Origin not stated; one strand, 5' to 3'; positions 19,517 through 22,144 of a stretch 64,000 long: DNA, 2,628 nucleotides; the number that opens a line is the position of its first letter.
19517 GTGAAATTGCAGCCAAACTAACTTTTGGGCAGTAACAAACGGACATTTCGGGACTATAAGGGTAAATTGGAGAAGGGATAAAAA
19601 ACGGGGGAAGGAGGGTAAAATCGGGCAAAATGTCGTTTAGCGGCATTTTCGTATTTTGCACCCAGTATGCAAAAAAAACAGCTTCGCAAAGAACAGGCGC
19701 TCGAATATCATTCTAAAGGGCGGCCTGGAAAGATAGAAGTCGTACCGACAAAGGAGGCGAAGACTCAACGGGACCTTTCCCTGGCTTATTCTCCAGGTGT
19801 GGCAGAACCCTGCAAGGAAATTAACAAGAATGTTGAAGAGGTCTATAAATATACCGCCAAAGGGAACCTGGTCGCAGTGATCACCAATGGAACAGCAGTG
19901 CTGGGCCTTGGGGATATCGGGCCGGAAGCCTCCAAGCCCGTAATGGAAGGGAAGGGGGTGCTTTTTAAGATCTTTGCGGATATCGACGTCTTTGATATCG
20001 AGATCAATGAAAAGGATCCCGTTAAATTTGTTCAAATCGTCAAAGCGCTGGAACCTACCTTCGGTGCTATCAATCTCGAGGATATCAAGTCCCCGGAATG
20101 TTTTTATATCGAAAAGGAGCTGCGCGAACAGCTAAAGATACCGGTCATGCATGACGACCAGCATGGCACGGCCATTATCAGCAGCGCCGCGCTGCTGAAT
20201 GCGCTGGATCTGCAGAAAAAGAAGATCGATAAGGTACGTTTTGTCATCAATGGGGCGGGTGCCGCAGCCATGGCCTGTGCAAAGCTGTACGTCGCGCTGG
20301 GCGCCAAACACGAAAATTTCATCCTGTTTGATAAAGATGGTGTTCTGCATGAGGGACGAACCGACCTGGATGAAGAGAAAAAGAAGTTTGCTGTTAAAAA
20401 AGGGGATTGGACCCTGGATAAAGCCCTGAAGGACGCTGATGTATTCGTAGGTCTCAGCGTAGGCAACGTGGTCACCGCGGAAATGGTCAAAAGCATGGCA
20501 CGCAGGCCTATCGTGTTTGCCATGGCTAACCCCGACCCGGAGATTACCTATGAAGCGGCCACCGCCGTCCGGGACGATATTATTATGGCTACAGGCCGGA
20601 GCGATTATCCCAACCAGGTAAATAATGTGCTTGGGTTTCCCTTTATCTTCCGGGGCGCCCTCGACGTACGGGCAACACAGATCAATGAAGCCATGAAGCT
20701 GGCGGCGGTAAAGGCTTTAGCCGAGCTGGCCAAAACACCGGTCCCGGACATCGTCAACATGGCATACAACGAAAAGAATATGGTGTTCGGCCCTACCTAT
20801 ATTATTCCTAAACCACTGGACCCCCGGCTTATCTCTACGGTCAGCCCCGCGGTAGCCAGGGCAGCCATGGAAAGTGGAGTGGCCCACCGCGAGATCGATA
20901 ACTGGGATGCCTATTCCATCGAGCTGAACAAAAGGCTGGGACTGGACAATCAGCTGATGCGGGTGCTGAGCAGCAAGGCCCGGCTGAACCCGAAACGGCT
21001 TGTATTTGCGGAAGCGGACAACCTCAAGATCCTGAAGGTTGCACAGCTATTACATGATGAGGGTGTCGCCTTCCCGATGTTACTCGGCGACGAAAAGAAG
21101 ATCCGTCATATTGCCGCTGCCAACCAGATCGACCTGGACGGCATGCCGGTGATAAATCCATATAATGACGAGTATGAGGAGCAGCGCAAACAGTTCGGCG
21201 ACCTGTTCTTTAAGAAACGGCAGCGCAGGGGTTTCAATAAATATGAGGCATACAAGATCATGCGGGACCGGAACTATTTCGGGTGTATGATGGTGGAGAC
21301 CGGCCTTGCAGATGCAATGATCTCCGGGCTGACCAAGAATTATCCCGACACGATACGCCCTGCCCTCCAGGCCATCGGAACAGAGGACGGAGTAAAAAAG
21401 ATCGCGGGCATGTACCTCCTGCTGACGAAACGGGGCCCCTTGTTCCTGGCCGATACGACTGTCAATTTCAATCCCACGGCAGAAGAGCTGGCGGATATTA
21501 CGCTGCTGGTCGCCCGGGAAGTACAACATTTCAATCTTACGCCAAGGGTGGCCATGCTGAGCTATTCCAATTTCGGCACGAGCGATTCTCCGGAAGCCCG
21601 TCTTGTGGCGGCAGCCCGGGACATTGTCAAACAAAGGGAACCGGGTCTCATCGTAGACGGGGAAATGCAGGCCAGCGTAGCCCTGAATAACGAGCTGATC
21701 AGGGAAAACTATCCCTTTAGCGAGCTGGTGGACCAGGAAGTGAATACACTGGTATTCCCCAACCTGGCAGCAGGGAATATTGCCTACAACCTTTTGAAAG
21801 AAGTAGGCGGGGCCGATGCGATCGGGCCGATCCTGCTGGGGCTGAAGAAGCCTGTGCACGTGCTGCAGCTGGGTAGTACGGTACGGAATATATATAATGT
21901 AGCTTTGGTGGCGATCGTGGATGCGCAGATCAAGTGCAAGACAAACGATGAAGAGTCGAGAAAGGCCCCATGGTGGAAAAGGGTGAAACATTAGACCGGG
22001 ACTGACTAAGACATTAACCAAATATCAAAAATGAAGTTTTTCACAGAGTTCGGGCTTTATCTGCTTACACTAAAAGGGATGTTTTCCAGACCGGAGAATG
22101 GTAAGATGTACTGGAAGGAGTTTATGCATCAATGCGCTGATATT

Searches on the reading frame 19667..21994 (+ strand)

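Call 88: search_protein_families(library=pfam, proteins=[window:19667-21994:+], max_evalue=0.00001)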
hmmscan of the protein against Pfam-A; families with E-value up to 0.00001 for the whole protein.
window:19667-21994:+ (775 aa): 3 families
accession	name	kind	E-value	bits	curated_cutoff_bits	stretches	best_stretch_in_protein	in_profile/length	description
PF01515.24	PTA_PTB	-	5.1e-93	312.4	24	1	431-749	3-318/319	Phosphate acetyl/butaryl transferase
PF00390.24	malic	-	6.2e-31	108.1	23.1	1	21-153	2-182/182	Malic enzyme, N-terminal domain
PF03949.21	Malic_M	-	1.9e-23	83.5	23.5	1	167-357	3-227/258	Malic enzyme, NAD binding domain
